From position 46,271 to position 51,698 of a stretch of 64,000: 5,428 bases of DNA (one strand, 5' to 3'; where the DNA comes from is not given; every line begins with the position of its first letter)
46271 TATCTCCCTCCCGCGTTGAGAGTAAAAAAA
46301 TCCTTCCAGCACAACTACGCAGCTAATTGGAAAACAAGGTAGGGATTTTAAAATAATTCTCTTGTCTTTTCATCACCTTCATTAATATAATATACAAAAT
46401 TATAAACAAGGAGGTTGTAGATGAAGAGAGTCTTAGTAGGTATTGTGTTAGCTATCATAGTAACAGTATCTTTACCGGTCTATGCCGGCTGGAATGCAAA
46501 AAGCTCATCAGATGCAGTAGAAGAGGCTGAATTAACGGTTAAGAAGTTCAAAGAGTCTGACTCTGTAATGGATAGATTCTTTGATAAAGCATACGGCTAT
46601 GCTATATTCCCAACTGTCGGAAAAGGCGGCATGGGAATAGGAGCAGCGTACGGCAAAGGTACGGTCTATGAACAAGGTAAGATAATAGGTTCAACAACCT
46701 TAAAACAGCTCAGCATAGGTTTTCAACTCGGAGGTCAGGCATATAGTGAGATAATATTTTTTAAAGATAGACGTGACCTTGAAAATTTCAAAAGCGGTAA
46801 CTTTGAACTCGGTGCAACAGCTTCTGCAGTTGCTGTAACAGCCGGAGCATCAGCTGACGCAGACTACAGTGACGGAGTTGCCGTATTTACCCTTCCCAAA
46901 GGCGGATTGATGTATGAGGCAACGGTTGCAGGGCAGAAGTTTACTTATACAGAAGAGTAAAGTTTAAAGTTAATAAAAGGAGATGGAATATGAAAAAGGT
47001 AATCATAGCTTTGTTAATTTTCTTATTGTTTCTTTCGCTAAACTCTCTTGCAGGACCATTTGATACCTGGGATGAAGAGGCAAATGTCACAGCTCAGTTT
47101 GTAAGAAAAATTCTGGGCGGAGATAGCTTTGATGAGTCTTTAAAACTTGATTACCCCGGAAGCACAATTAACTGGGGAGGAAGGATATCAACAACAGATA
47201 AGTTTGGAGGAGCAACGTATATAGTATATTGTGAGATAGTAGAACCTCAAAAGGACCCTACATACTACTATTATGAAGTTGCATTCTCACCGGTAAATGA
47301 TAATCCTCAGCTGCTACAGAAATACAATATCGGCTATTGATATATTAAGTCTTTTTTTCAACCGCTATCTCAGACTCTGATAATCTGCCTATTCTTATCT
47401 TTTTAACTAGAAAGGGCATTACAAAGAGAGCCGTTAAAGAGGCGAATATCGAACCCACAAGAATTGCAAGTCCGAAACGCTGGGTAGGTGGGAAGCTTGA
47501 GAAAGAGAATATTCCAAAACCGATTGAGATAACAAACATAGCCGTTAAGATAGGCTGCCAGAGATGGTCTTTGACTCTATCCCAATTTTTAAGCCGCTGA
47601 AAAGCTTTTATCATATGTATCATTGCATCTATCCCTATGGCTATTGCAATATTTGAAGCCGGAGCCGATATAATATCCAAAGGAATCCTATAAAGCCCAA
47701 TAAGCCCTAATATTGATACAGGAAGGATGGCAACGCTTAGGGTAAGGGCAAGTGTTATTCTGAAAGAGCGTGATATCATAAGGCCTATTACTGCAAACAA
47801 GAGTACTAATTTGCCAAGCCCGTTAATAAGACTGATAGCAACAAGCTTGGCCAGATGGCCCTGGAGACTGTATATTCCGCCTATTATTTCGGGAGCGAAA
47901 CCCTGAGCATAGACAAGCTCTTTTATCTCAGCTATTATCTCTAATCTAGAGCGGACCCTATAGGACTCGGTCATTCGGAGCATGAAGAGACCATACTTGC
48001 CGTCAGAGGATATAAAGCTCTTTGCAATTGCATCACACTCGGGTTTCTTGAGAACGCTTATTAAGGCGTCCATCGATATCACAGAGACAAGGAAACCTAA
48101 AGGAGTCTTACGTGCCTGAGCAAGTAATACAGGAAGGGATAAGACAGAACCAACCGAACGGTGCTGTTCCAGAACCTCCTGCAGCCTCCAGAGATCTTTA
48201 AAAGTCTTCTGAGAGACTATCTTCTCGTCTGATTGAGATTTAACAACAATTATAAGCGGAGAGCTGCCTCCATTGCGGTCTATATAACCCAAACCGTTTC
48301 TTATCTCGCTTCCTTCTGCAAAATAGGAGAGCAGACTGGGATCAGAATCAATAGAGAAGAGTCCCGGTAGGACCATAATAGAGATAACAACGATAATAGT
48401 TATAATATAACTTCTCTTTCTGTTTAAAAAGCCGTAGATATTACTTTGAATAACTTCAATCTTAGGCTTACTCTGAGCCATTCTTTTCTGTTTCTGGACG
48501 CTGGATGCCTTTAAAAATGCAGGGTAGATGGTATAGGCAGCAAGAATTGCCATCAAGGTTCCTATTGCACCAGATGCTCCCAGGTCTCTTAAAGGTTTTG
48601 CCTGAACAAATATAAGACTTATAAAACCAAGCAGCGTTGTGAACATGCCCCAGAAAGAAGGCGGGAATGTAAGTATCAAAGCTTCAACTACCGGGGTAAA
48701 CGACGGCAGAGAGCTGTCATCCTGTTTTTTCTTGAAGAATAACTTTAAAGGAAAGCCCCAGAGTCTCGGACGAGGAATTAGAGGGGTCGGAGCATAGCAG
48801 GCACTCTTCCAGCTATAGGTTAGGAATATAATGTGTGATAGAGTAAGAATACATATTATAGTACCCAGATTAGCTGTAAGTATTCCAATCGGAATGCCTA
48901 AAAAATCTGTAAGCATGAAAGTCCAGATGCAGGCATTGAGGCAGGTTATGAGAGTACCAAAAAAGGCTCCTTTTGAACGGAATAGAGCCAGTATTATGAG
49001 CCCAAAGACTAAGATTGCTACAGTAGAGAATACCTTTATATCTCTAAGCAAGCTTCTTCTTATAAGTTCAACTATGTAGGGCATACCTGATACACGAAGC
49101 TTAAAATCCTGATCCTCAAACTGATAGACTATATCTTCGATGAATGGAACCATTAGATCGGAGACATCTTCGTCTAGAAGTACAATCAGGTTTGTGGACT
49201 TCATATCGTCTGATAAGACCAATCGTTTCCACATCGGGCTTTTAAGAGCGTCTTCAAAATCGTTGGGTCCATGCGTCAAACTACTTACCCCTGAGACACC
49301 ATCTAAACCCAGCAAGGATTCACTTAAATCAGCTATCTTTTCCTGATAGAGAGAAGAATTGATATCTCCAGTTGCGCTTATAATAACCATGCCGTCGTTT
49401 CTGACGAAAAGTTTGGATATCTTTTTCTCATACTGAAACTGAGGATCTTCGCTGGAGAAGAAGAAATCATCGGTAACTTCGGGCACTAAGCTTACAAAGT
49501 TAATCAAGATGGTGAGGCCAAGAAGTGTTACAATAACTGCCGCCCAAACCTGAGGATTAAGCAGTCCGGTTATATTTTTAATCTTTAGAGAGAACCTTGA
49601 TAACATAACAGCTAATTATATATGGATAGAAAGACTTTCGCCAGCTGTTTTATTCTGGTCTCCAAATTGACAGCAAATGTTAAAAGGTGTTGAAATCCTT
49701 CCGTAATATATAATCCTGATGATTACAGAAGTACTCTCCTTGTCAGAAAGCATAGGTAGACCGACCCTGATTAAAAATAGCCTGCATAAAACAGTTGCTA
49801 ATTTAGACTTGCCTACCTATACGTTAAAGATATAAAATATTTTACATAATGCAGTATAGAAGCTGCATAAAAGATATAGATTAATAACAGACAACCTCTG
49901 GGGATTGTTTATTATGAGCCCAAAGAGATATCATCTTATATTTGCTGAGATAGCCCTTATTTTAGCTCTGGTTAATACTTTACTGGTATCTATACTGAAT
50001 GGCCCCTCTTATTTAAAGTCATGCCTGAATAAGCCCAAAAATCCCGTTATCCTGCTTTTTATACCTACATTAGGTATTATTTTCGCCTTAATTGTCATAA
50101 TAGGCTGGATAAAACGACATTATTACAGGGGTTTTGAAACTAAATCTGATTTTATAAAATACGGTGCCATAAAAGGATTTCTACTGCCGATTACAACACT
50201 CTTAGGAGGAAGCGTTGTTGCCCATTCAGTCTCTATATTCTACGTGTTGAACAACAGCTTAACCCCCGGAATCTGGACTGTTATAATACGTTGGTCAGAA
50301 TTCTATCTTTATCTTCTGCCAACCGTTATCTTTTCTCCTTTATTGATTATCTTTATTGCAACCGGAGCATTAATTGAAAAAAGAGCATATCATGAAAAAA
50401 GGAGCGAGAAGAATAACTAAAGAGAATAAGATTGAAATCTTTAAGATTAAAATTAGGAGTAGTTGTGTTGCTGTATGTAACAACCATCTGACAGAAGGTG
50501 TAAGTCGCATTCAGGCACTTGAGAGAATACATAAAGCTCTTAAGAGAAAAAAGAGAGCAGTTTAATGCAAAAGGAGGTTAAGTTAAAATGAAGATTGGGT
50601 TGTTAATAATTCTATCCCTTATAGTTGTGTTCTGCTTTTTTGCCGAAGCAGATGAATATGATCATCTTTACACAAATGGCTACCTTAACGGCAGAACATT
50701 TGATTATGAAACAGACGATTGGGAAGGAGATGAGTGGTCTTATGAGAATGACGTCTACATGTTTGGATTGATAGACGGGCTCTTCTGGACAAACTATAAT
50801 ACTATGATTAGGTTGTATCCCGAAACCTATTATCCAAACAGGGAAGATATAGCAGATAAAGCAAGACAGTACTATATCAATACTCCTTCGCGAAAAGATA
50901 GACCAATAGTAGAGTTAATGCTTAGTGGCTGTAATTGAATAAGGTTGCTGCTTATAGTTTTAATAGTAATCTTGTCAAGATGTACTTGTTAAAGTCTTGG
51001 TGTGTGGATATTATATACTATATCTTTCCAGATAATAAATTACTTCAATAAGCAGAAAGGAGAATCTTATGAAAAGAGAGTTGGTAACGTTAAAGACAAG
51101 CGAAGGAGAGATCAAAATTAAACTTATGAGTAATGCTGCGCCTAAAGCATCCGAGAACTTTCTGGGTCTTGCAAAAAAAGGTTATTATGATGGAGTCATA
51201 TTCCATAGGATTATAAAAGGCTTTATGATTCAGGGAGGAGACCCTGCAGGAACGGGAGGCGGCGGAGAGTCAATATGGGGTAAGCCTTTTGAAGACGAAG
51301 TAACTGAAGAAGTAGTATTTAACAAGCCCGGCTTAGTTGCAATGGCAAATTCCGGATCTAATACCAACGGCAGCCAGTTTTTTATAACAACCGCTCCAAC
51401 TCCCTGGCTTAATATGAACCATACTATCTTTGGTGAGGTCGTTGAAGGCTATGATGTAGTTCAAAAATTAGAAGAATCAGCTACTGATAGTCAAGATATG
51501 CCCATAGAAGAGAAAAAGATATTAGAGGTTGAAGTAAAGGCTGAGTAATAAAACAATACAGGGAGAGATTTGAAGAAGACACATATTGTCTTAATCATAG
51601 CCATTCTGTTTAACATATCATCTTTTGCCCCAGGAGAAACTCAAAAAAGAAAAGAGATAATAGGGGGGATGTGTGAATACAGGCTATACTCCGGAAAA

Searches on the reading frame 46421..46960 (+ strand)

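Call 61: search_protein_families(library=pfam, proteins=[window:46421-46960:+], max_evalue=0.0001)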
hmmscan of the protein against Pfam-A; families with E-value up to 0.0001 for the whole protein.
window:46421-46960:+ (179 aa): 1 family
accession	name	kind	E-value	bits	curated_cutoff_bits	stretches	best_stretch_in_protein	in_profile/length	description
PF04366.17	Ysc84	-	4.9e-09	36.4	25.1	1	96-174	2-85/127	Las17-binding protein actin regulator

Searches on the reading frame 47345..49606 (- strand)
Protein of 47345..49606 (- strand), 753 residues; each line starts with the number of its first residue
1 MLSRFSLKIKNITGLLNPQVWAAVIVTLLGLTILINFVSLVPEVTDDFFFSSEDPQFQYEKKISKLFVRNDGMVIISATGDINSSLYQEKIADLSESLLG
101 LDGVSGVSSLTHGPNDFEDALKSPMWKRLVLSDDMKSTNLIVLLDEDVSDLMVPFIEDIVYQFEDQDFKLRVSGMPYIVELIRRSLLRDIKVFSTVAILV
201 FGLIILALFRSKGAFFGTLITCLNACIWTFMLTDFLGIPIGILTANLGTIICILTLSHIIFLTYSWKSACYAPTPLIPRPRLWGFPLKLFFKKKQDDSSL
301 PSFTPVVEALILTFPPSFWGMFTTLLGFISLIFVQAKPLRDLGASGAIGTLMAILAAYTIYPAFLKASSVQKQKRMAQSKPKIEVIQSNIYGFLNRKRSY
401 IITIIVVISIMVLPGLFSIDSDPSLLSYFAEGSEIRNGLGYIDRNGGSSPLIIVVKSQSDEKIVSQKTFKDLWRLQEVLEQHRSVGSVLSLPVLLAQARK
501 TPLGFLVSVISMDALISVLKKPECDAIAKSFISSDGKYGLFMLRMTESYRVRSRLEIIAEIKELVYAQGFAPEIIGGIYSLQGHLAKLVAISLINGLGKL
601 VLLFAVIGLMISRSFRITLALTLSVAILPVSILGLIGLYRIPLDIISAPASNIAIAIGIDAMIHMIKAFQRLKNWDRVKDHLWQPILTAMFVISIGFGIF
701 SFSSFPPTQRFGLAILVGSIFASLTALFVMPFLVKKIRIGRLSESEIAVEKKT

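Call 9: search_protein_families(library=pfam, proteins=[window:47345-49606:-], max_evalue=0.0001)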
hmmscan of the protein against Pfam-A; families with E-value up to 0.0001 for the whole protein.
window:47345-49606:- (753 aa): 1 family
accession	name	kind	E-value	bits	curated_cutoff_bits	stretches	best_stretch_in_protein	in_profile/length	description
PF03176.21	MMPL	-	7.3e-14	51.9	20.5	1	116-253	66-212/333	MMPL family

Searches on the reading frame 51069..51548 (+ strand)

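Call 61: search_protein_families(library=pfam, proteins=[window:51069-51548:+], max_evalue=0.0001)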
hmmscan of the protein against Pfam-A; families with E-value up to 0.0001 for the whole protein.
window:51069-51548:+ (159 aa): 1 family
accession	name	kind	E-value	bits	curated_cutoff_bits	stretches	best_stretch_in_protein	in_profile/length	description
PF00160.26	Pro_isomerase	-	2.1e-53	181.2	21.7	1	6-156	2-159/159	Cyclophilin type peptidyl-prolyl cis-trans isomerase/CLD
